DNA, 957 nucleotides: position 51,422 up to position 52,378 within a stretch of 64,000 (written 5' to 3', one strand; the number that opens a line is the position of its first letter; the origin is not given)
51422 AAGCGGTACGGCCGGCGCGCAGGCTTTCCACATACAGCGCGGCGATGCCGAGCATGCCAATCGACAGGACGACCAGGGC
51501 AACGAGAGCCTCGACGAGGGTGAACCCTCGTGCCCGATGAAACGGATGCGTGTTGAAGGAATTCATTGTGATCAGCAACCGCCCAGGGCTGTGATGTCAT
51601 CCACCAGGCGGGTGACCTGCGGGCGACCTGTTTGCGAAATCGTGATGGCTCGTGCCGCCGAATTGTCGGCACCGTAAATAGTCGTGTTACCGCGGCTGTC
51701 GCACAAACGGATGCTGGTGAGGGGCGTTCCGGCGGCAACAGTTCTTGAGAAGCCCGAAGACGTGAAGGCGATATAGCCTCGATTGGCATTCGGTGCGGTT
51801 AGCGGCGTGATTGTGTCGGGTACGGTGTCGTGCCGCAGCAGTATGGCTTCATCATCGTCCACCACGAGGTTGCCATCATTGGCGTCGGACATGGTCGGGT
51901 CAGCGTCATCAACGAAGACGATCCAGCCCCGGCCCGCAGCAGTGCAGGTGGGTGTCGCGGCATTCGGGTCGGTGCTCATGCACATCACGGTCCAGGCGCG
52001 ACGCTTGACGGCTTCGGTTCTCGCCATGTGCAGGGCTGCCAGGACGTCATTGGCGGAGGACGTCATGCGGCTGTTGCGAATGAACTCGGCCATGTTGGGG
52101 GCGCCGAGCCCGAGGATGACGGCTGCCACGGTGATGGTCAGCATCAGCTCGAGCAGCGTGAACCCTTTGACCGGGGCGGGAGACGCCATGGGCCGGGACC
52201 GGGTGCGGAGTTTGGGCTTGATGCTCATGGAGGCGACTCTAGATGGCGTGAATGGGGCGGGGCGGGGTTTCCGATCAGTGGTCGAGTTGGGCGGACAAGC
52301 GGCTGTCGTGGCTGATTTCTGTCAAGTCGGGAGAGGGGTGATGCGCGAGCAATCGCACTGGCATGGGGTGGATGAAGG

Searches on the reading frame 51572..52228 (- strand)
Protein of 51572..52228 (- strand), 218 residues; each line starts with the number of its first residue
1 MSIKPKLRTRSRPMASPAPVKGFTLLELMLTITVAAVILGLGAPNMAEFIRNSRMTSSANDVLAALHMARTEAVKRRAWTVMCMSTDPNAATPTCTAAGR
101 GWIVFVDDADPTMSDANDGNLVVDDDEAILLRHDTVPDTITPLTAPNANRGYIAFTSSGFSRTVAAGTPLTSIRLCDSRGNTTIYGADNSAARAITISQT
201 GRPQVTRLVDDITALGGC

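Call 95: search_protein_families(library=pfam, proteins=[window:51572-52228:-], max_evalue=0.001)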
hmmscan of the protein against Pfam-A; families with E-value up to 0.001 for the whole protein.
window:51572-52228:- (218 aa): 2 families
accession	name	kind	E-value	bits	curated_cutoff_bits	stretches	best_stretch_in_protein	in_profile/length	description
PF12019.13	GspH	-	1.4e-15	58.2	21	1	59-201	2-108/108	Type II transport protein GspH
PF07963.17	N_methyl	-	5.9e-05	22.9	21.2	1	21-41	5-25/27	Prokaryotic N-terminal methylation motif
